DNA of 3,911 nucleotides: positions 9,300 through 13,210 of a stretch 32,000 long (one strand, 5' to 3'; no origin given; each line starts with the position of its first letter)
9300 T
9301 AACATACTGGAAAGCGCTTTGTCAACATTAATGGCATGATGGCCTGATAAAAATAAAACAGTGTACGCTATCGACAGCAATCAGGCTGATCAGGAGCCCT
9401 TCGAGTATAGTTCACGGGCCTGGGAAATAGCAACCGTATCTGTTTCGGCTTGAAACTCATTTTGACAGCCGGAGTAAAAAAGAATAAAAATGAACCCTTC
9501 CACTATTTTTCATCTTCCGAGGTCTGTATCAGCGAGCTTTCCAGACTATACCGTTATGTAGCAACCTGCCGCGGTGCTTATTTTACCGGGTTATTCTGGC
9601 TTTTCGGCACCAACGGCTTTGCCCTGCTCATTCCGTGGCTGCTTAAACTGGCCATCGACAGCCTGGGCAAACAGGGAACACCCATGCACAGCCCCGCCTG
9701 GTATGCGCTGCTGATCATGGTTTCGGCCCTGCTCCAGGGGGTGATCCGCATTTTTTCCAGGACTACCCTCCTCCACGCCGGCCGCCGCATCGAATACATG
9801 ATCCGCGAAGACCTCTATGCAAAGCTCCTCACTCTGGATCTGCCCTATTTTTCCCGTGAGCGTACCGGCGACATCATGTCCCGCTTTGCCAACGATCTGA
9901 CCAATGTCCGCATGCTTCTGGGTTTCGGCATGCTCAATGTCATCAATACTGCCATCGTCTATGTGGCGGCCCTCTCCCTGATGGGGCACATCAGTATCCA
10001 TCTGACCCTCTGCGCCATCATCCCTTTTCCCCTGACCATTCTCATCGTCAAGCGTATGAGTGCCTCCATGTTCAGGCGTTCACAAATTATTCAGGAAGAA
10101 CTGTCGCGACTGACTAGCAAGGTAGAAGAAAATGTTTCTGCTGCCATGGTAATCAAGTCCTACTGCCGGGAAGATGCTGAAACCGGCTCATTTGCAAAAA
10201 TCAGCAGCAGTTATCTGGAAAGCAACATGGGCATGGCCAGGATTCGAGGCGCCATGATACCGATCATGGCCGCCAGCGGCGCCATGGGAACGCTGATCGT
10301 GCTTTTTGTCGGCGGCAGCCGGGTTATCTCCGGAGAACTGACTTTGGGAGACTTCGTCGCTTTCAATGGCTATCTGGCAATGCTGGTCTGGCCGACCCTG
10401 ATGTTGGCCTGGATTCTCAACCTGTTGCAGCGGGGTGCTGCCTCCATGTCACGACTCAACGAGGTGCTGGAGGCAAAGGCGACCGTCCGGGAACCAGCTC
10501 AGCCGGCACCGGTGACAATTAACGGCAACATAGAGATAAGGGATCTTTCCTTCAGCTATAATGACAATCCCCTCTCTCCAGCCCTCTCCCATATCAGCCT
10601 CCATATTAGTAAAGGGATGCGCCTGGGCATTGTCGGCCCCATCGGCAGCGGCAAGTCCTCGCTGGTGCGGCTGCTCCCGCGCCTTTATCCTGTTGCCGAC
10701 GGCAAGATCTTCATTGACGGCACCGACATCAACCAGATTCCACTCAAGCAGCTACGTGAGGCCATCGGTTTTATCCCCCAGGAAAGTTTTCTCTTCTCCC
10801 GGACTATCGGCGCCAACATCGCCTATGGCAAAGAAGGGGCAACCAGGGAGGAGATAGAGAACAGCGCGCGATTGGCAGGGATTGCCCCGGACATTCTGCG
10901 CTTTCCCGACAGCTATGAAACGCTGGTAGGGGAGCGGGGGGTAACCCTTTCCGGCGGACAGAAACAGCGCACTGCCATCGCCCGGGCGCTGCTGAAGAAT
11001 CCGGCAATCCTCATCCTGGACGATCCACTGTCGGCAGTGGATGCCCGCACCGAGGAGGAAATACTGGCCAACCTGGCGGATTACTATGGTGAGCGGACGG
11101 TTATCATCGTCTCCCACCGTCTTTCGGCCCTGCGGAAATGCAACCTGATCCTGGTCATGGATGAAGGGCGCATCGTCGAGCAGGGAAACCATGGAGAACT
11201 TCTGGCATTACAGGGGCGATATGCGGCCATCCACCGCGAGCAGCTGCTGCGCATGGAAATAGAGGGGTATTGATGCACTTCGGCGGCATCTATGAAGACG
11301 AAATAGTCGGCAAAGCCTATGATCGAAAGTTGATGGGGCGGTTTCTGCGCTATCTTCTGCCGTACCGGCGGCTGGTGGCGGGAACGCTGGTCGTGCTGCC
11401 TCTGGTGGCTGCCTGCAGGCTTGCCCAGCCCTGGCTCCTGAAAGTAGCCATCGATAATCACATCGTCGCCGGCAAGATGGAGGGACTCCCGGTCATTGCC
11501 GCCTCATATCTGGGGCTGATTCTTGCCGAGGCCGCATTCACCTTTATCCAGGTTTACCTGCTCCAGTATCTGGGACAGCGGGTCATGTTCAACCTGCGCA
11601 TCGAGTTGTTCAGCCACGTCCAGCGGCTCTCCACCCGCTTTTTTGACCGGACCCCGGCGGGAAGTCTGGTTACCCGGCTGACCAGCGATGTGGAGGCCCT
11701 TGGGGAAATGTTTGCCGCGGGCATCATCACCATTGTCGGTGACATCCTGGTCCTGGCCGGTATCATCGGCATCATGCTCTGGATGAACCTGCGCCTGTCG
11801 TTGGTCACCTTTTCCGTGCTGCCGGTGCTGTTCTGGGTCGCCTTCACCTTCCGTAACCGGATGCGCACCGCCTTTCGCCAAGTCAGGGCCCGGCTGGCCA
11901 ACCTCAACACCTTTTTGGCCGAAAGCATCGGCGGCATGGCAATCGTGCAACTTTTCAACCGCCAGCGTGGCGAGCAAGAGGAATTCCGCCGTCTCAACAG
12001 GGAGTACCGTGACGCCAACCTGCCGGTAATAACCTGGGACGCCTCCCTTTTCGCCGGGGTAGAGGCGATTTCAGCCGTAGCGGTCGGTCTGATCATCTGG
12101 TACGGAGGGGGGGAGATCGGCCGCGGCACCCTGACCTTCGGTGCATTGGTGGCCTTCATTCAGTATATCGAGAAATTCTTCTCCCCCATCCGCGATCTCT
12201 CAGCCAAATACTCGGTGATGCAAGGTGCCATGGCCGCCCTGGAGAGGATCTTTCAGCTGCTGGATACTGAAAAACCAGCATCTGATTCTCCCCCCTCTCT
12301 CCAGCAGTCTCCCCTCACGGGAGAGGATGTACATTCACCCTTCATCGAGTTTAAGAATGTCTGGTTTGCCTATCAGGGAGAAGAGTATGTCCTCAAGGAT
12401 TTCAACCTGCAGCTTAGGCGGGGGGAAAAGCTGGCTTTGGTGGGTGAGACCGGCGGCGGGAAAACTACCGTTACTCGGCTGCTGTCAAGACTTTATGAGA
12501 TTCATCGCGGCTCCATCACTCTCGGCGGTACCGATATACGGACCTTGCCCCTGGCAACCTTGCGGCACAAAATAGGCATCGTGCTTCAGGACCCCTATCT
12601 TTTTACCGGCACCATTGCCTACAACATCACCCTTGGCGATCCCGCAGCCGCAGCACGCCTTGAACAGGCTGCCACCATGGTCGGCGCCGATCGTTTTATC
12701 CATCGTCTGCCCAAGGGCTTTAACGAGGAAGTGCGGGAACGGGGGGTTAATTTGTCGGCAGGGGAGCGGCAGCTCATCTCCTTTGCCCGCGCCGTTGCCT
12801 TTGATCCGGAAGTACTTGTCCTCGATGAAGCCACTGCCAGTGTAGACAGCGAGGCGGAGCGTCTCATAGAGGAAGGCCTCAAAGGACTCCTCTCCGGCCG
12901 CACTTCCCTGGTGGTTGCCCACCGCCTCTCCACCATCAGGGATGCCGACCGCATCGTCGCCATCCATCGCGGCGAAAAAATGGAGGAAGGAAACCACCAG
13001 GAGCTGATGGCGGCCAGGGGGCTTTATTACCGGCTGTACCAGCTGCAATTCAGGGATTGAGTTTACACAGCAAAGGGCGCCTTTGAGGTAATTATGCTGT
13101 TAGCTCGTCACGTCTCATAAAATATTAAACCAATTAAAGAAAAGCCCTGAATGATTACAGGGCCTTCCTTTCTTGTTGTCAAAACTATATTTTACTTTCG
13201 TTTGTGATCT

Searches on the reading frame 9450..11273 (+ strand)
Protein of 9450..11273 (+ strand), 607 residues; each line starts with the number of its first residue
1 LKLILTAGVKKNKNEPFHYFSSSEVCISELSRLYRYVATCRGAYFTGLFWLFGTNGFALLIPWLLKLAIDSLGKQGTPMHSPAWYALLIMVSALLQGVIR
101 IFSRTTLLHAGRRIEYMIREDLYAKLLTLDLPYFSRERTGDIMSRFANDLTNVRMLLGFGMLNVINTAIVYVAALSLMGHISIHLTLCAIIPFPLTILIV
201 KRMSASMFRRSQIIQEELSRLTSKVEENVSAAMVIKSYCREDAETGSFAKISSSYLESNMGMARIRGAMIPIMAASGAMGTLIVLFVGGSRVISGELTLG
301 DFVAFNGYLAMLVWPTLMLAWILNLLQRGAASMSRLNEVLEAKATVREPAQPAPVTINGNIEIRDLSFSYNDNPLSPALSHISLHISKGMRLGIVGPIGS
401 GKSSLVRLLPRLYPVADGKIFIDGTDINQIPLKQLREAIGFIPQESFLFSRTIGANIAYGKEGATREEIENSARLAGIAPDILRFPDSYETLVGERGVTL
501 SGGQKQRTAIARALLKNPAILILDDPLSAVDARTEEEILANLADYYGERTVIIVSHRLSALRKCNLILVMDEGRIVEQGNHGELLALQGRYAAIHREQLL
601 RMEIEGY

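Call 24: search_protein_families(library=pfam, proteins=[window:9450-11273:+], max_evalue=0.001)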
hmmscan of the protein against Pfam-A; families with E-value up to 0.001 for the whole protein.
window:9450-11273:+ (607 aa): 3 families
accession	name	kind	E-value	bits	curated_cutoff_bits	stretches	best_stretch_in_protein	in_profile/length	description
PF00664.28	ABC_membrane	-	2.8e-45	155.6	28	1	47-315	4-273/274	ABC transporter transmembrane region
PF00005.33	ABC_tran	-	1.4e-29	103.9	25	1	379-527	1-136/137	ABC transporter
PF02463.25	SMC_N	-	1.7e-05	24.8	40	0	420-567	111-208/220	RecF/RecN/SMC N terminal domain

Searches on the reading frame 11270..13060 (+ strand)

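Call 24: search_protein_families(library=pfam, proteins=[window:11270-13060:+], max_evalue=0.001)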
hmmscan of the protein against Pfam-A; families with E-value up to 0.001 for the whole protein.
window:11270-13060:+ (596 aa): 3 families
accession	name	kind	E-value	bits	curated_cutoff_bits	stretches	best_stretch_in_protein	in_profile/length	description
PF00664.28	ABC_membrane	-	6.7e-56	190.4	28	1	45-306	10-273/274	ABC transporter transmembrane region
PF00005.33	ABC_tran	-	4.3e-26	92.6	25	1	375-523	1-137/137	ABC transporter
PF13401.12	AAA_22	-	0.00019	22.2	27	1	388-523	8-95/130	AAA domain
